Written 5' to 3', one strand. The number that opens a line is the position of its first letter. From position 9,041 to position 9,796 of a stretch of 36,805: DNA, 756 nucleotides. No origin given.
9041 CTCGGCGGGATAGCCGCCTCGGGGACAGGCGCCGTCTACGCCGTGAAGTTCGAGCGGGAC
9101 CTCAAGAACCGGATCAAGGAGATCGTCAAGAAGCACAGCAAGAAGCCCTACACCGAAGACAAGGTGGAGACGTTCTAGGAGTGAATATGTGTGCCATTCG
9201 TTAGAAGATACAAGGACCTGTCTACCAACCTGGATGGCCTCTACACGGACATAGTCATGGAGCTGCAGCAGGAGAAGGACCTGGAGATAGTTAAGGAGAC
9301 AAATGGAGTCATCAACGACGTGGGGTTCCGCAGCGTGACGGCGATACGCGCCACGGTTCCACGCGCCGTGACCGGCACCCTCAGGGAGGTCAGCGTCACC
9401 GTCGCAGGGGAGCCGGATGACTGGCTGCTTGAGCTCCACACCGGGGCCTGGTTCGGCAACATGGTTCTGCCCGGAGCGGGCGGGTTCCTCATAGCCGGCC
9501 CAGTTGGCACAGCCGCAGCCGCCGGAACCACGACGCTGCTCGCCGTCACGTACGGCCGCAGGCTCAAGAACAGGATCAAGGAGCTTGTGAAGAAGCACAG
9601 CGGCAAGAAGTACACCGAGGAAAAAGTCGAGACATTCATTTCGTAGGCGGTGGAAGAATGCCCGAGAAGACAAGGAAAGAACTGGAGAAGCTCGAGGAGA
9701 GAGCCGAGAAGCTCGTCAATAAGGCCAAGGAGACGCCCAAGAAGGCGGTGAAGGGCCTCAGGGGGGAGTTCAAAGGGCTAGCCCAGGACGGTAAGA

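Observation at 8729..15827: Cluster of six paralogous glycine-zipper-like small proteins and two Lys-rich helical proteins wrapped around three cation transporters: candidate undescribed ion-homeostasis or stress accessory system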

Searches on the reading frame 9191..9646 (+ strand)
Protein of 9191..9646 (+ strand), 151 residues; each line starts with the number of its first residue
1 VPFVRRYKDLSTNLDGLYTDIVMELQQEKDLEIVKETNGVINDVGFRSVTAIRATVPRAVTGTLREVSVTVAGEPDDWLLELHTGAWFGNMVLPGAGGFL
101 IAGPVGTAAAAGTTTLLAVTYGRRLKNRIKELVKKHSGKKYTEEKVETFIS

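Call 3: search_protein_families(library=pfam, proteins=[window:9191-9646:+], max_evalue=1)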
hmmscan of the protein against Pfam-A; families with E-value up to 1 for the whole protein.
window:9191-9646:+ (151 aa): 1 family
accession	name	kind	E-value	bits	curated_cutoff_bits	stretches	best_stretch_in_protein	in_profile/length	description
PF12732.12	YtxH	-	0.097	13.6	37.5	1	105-138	6-39/71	YtxH-like protein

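Call 8: find_homologous_proteins(query=window:9191-9646:+, max_evalue=0.001)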
Query window:9191-9646:+ (151 aa): 146 proteins with E <= 0.001 among 279 candidates; the best 120 are listed.
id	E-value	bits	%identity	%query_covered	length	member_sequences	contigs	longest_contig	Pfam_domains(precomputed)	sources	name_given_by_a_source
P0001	1.6e-89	315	97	100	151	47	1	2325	-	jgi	jgi:hypothetical protein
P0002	5.8e-85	300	90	100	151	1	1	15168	-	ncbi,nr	ncbi:hypothetical protein JXL21_11470 [Candidatus Bathyarchaeota archaeon]|nr:hypothetical protein [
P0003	2.7e-78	279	82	100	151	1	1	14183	-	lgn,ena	-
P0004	3.7e-78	278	81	100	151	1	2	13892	-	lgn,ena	-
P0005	9.2e-77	274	81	100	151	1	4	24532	-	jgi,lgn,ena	-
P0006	2.0e-75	269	77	100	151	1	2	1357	-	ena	-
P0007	1.3e-74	267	76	100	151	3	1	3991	-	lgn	-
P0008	6.8e-74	264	79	100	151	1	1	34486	-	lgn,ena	-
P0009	1.2e-73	264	77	99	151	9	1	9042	-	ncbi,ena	-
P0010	1.6e-71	257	77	100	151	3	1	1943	-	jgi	jgi:hypothetical protein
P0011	2.1e-71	256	74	100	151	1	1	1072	-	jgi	jgi:hypothetical protein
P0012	2.3e-70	253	72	100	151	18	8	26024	-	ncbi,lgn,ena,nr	ncbi:hypothetical protein ISS39_10385 [Candidatus Bathyarchaeota archaeon]|nr:hypothetical protein [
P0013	6.2e-70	252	72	100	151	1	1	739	-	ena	-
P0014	1.1e-69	251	75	99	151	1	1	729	-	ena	-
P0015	1.6e-69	250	75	99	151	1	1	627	-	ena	-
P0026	2.4e-68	246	74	100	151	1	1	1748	PF12732.13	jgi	jgi:hypothetical protein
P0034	1.9e-67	244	75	99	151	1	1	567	PF12732.13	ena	-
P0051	2.3e-63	230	71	99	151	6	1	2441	PF12732.13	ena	-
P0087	1.2e-54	202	63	99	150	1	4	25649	-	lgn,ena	-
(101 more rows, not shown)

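Call 9: search_protein_families(library=ncbifam, proteins=[window:9191-9646:+], max_evalue=1)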
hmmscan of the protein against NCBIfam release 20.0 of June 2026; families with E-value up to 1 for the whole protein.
window:9191-9646:+ (151 aa): 0 families

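Call 15: find_encoding_contigs(protein=P0008, flank=10000, max_places=3)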
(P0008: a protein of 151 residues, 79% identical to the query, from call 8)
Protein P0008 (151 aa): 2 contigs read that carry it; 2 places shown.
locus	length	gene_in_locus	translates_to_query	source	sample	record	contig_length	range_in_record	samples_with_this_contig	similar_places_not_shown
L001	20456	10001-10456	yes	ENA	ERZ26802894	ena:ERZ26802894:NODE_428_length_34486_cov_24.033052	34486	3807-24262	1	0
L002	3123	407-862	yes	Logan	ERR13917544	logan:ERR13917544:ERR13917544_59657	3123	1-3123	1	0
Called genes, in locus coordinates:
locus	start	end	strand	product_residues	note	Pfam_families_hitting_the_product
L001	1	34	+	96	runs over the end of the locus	PF01842:ACT, PF22629:ACT_AHAS_ss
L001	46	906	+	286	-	PF03313:SDH_alpha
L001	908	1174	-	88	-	-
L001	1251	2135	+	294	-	PF00144:Beta-lactamase (weak), PF13354:Beta-lactamase2, PF02113:Peptidase_S13 (faint)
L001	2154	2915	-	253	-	PF00005:ABC_tran, PF13304:AAA_21 (faint)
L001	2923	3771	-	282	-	PF00528:BPD_transp_1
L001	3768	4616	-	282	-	PF00528:BPD_transp_1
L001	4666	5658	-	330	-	PF12849:PBP_like_2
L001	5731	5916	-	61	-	-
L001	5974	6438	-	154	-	PF04073:tRNA_edit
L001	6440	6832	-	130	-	-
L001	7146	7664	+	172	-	-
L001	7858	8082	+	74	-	-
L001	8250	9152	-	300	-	PF04951:Peptidase_M55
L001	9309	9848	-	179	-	-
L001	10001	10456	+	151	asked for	-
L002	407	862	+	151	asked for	-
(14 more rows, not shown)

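Call 16: find_encoding_contigs(protein=P0012, flank=10000, max_places=4)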
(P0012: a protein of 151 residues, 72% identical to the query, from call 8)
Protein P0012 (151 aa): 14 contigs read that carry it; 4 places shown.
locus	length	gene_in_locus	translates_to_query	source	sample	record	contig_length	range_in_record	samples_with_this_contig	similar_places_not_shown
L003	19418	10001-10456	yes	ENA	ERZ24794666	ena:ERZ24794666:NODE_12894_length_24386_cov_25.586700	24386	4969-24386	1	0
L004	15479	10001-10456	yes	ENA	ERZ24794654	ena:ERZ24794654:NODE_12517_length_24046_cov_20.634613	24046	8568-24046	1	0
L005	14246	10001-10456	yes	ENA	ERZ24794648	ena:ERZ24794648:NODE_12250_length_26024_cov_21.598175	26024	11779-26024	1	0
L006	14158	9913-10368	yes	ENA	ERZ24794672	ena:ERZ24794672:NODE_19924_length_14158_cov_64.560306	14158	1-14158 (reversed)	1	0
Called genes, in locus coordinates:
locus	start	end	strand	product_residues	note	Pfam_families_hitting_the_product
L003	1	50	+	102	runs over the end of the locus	-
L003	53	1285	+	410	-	PF04295:GD_AH_second, PF20629:GD_AH_C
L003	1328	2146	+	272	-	PF00994:MoCF_biosynth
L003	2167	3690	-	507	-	PF00587:tRNA-synt_2b (weak), PF03129:HGTP_anticodon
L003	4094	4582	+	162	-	PF00583:Acetyltransf_1, PF13673:Acetyltransf_10, PF13508:Acetyltransf_7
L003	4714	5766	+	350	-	PF13237:Fer4_10 (faint), PF12838:Fer4_7, PF13187:Fer4_9 (weak), PF14697:Fer4_21, PF12797:Fer4_2 (weak), PF12837:Fer4_6 (weak), PF00037:Fer4 (weak)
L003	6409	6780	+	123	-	-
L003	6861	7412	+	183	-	PF00258:Flavodoxin_1 (weak), PF12724:Flavodoxin_5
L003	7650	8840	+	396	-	PF01769:MgtE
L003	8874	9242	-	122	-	-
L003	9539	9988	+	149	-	-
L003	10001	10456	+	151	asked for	-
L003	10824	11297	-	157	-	PF00582:Usp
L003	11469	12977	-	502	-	PF00989:PAS, PF08448:PAS_4, PF13426:PAS_9, PF08447:PAS_3 (weak), PF00989:PAS (weak), PF08448:PAS_4, PF00512:HisKA, PF02518:HATPase_c, +1 more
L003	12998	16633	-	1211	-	PF00270:DEAD, PF04851:ResIII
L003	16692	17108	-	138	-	PF00072:Response_reg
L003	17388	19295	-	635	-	-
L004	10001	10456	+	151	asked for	-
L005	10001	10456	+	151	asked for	-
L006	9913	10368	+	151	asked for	-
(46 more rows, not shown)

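Call 17: predict_structure(alignment_id=A3)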
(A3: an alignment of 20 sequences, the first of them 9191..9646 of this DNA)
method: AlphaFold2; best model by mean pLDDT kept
length: 151 residues; sequences in the alignment: 20
mean_pLDDT: 74.0   pTM: 0.68
mean pLDDT of the five models: 74.0, 73.4, 72.9, 71.5, 71.2
residues with pLDDT >= 90: 45; 70-90: 56; 50-70: 19; < 50: 31
segments of 3 or more residues with pLDDT < 50: 58-61, 89-114
pLDDT, mean of each block of 10 residues (from residue 1): 84 93 83 86 86 62 74 92 66 34 37 55 85 92 86 49
secondary structure, 60 per line:
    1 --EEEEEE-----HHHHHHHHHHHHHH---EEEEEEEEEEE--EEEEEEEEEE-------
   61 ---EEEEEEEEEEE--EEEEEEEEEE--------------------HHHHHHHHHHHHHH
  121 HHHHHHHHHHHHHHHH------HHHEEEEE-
elements in order: E3-8 H14-27 E31-41 E44-53 E64-74 E77-86 H107-136 E146-150

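Call 18: find_encoding_contigs(protein=P0087, flank=10000, max_places=3)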
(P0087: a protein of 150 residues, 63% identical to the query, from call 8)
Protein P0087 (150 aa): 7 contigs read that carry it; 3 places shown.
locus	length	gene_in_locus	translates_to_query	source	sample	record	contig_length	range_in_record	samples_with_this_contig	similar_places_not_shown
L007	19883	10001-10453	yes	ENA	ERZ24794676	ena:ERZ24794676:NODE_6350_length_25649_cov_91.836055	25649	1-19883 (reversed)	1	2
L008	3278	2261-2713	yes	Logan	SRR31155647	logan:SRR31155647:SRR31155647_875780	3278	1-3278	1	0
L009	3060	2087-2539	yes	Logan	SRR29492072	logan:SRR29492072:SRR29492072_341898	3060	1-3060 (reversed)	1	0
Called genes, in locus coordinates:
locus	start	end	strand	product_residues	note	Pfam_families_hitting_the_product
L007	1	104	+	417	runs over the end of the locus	PF09861:Lar_N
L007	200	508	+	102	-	-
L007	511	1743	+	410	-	PF04295:GD_AH_second, PF20629:GD_AH_C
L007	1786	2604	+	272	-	PF00994:MoCF_biosynth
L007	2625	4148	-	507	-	PF00587:tRNA-synt_2b (weak), PF03129:HGTP_anticodon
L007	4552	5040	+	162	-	PF00583:Acetyltransf_1, PF13673:Acetyltransf_10, PF13508:Acetyltransf_7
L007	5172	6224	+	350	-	PF13237:Fer4_10 (faint), PF12838:Fer4_7, PF13187:Fer4_9 (weak), PF14697:Fer4_21, PF12797:Fer4_2 (weak), PF12837:Fer4_6 (weak), PF00037:Fer4 (weak)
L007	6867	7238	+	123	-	-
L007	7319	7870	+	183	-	PF00258:Flavodoxin_1 (weak), PF12724:Flavodoxin_5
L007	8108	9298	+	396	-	PF01769:MgtE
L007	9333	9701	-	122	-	-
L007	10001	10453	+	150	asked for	-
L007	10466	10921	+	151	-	-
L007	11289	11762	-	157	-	PF00582:Usp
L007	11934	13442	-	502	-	PF00989:PAS, PF08448:PAS_4, PF13426:PAS_9, PF08447:PAS_3 (weak), PF00989:PAS (weak), PF08448:PAS_4, PF00512:HisKA, PF02518:HATPase_c, +1 more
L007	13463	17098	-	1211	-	PF00270:DEAD, PF04851:ResIII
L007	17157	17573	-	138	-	PF00072:Response_reg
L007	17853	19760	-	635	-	-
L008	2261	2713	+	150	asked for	-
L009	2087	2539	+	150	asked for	-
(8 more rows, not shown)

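Call 19: find_encoding_contigs(protein=P0005, flank=10000, max_places=3)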
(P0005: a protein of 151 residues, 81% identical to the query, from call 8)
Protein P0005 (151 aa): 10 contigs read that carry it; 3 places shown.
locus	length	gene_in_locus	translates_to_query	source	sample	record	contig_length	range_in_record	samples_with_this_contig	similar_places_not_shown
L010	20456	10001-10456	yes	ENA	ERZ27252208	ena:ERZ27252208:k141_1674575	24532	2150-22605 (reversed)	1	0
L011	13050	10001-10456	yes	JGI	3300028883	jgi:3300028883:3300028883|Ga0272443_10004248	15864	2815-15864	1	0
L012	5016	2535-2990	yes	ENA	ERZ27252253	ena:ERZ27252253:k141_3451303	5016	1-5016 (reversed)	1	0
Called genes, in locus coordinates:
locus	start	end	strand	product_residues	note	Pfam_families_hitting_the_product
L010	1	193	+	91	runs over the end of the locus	-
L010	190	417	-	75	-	-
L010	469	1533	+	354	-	PF00266:Aminotran_5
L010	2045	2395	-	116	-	-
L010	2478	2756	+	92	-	-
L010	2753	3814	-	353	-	PF01544:CorA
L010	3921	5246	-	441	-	PF03729:DUF308 (weak), PF02585:PIG-L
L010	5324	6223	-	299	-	PF16401:DUF5009 (weak)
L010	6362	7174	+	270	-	PF03631:Virul_fac_BrkB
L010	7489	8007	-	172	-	-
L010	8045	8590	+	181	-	-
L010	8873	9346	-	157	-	-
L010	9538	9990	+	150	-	-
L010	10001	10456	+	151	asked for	-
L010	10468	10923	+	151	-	-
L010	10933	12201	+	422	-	PF00999:Na_H_Exchanger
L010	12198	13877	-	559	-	PF03483:B3_4 (faint), PF03484:B5, PF17759:tRNA_synthFbeta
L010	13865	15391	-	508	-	PF01409:tRNA-synt_2d, PF17759:tRNA_synthFbeta (faint)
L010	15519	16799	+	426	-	PF00079:Serpin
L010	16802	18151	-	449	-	PF04894:Nre_N, PF04895:Nre_C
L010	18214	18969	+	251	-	PF05448:AXE1 (faint), PF12740:PETase (faint), PF02129:Peptidase_S15 (faint), PF01738:DLH (weak), PF12146:Hydrolase_4, PF12697:Abhydrolase_6 (weak), PF00326:Peptidase_S9, PF08840:BAAT_C (weak), +1 more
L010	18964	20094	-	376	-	PF01321:Creatinase_N, PF00557:Peptidase_M24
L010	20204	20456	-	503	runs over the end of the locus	PF13188:PAS_8 (weak), PF13426:PAS_9, PF13185:GAF_2, PF01590:GAF, PF13492:GAF_3 (weak), PF02518:HATPase_c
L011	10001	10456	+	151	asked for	-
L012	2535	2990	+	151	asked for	-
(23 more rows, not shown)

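Call 21: search_protein_representatives(alignment_id=A3)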
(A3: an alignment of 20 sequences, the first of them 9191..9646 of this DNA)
Query: 20 sequences, 150 profile positions. Proteins with E-value up to 0.001 (for the whole library): 231; up to 1e-10: 77; up to 1e-30: 5. The best 150 are listed.
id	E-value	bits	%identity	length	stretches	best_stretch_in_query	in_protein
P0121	1.1e-59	216.6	-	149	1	1-148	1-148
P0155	5.7e-39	149.3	-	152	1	1-150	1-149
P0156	3.7e-33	130.5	-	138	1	1-142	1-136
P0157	1.3e-32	128.7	-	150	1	1-149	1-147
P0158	7.1e-31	123.1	-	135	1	1-140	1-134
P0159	9.7e-30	119.4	-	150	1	1-149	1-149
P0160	4.3e-28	114.1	-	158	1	1-147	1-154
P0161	1.3e-27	112.5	-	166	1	3-141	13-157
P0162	3.1e-26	108.0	-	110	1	43-150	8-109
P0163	2.8e-25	104.9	-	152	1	1-150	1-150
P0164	1.2e-24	102.9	-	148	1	1-142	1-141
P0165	4.2e-24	101.1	-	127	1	5-134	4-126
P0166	6.1e-24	100.6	-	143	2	1-86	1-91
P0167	1.0e-22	96.6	-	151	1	1-149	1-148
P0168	7.4e-22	93.8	-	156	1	4-140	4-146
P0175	1.1e-18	83.6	-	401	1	6-138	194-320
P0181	7.6e-16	74.3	-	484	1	3-142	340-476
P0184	2.3e-15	72.8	-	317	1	1-139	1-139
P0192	4.4e-14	68.6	-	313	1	1-144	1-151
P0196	7.3e-14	67.9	-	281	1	7-139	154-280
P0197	2.0e-13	66.4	-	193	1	7-142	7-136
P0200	1.1e-12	64.1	-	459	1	5-143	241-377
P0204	1.9e-12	63.2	-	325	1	1-144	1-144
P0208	5.8e-12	61.7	-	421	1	3-144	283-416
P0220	4.4e-11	58.8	-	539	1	4-144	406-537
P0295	5.6e-07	45.5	-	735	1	6-136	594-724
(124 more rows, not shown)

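Call 22: search_protein_families(library=pfam, proteins=[P0175, P0181, P0200, P0208, P0220, P0295, P0184, P0192, P0204, P0196], max_evalue=0.01)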
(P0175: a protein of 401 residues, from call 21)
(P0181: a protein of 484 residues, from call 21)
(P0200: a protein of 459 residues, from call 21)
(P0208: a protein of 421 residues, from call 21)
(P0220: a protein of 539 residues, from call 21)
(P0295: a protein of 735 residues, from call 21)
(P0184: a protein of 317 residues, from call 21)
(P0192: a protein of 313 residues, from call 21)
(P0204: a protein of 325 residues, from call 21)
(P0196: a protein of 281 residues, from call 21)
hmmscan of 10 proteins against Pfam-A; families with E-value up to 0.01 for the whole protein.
P0175 (401 aa): 3 families
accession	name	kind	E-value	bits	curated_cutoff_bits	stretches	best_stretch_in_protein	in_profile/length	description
PF13240.11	Zn_Ribbon_1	-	7e-07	29.3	25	1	379-399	2-22/23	zinc-ribbon domain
PF13248.11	Zn_ribbon_3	-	8e-05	22.4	27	1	377-398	3-24/26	zinc-ribbon domain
PF12773.13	DZR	-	0.00014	22.4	27.3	1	377-397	25-45/45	Double zinc ribbon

P0181 (484 aa): 15 families
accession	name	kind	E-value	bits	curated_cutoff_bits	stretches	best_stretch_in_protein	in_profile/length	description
PF13676.11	TIR_2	-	7e-18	65.7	28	1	26-141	1-111/122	TIR domain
PF00515.34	TPR_1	-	1.5e-11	44.1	27.8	1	273-302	5-34/34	Tetratricopeptide repeat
PF07719.23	TPR_2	-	1e-08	35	27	2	271-302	3-34/34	Tetratricopeptide repeat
PF13432.12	TPR_16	-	5.5e-06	27.1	32.7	1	239-302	4-64/65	Tetratricopeptide repeat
PF13428.12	TPR_14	-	1.2e-05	25.9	23.5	0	271-309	3-41/44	Tetratricopeptide repeat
PF22205.1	Csm6_6H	-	6.5e-05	23.4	27.6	1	238-319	8-85/93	Csm6 6H domain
PF14559.12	TPR_19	-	0.00012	22.8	25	0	284-324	6-46/68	Tetratricopeptide repeat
PF14853.12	Fis1_TPR_C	-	0.00015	22.3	25.3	0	239-269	8-38/53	Fis1 C-terminal tetratricopeptide repeat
PF13174.12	TPR_6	-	0.00051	21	26.3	0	270-301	1-32/33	Tetratricopeptide repeat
PF13414.12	TPR_11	-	0.0012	18.9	26.8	1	276-308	1-33/42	TPR repeat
PF12895.13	ANAPC3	-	0.0019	18.9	27.2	1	244-322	1-75/82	Anaphase-promoting complex, cyclosome, subunit 3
PF13371.12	TPR_9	-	0.002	18.6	35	1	242-305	5-65/73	Tetratricopeptide repeat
PF01582.25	TIR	-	0.0023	18.2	21.3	1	37-105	16-85/179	TIR domain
PF13424.12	TPR_12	-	0.0048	17.5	30.1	0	239-299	10-75/77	Tetratricopeptide repeat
PF13271.11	DUF4062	-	0.0078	16.8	24.7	0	25-84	1-61/82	Domain of unknown function (DUF4062)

P0200 (459 aa): 5 families
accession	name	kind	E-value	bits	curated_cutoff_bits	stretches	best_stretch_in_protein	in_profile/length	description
PF13240.11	Zn_Ribbon_1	-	2.6e-07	30.7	25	1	436-456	1-21/23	zinc-ribbon domain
PF07719.23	TPR_2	-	0.00013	22.3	27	1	192-219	7-34/34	Tetratricopeptide repeat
PF12773.13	DZR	-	0.0005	20.6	27.3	1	434-455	24-45/45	Double zinc ribbon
PF13174.12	TPR_6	-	0.0043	18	26.3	0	190-218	4-32/33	Tetratricopeptide repeat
PF13248.11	Zn_ribbon_3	-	0.0096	15.8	27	0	437-456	5-24/26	zinc-ribbon domain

P0208 (421 aa): 0 families

P0220 (539 aa): 2 families
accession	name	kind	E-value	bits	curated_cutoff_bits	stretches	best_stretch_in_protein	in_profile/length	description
PF00656.27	Peptidase_C14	-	3.1e-18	66.8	21.4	1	4-209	1-198/233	Caspase domain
PF14853.12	Fis1_TPR_C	-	0.0046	17.6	25.3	0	365-390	14-39/53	Fis1 C-terminal tetratricopeptide repeat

P0295 (735 aa): 27 families (the best 25 are shown)
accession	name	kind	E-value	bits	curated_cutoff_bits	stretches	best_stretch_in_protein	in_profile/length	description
PF00515.34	TPR_1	-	1.3e-32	110.7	27.8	4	539-569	4-34/34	Tetratricopeptide repeat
PF07719.23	TPR_2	-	1.8e-29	99.8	27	4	503-535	2-34/34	Tetratricopeptide repeat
PF13432.12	TPR_16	-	2.1e-23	82.9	32.7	3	507-568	2-63/65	Tetratricopeptide repeat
PF13181.12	TPR_8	-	1.9e-21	74.8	25.7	3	346-378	2-34/34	Tetratricopeptide repeat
PF13414.12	TPR_11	-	8e-21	73.9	26.8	2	510-549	2-41/42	TPR repeat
PF00656.27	Peptidase_C14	-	1.3e-19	71.3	21.4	1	10-251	2-221/233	Caspase domain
PF14559.12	TPR_19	-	1.9e-19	70.1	25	2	514-568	3-57/68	Tetratricopeptide repeat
PF13428.12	TPR_14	-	3e-17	61.8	23.5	1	346-385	2-41/44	Tetratricopeptide repeat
PF13431.12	TPR_17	-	2.1e-15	56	24.4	2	524-556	1-33/34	Tetratricopeptide repeat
PF12895.13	ANAPC3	-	9.9e-14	51.8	27.2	2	500-559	21-79/82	Anaphase-promoting complex, cyclosome, subunit 3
PF13371.12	TPR_9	-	1.1e-13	51.4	35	1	320-380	4-64/73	Tetratricopeptide repeat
PF13424.12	TPR_12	-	2e-13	50.7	30.1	1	505-566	6-75/77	Tetratricopeptide repeat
PF13176.12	TPR_7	-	1e-09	38.1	27.9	1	508-533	5-30/36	Tetratricopeptide repeat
PF23914.1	TPR_CcmH_CycH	-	2.5e-08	34.4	42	1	287-380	60-156/158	Cytochrome c-type biogenesis protein H TPR domain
PF13174.12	TPR_6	-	2e-07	31.7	26.3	0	507-533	5-31/33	Tetratricopeptide repeat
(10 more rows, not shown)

P0184 (317 aa): 5 families
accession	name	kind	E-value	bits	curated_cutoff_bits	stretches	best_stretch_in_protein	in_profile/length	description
PF13240.11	Zn_Ribbon_1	-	1.6e-06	28.1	25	1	297-317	1-21/23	zinc-ribbon domain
PF12773.13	DZR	-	0.0017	18.9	27.3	1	296-316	25-45/45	Double zinc ribbon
PF13248.11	Zn_ribbon_3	-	0.0033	17.3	27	1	296-317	3-24/26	zinc-ribbon domain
PF17032.10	Zn_ribbon_15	-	0.0041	18.3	28.9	1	293-316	50-73/73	zinc-ribbon family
PF10571.15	UPF0547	-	0.0098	16.4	29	0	296-317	1-22/26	Uncharacterised protein family UPF0547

P0192 (313 aa): 3 families
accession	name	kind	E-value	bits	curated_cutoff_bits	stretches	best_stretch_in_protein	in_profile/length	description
PF13240.11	Zn_Ribbon_1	-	5.5e-06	26.4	25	1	292-311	2-21/23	zinc-ribbon domain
PF17032.10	Zn_ribbon_15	-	6.5e-05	24.1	28.9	1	276-310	51-73/73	zinc-ribbon family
PF12773.13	DZR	-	0.00078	20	27.3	1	290-310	25-45/45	Double zinc ribbon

P0204 (325 aa): 4 families
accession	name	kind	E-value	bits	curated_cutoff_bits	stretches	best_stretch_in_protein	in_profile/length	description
PF13240.11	Zn_Ribbon_1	-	2.8e-05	24.2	25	1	306-324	5-23/23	zinc-ribbon domain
PF12773.13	DZR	-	0.00056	20.5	27.3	1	301-321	25-45/45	Double zinc ribbon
PF17032.10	Zn_ribbon_15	-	0.00098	20.3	28.9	1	297-321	49-73/73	zinc-ribbon family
PF13248.11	Zn_ribbon_3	-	0.0015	18.4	27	1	303-323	5-25/26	zinc-ribbon domain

P0196 (281 aa): 1 family
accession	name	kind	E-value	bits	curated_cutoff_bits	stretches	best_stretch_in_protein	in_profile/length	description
PF09991.14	DUF2232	-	0.00018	21.2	27.8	1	68-181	32-140/290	Predicted membrane protein (DUF2232)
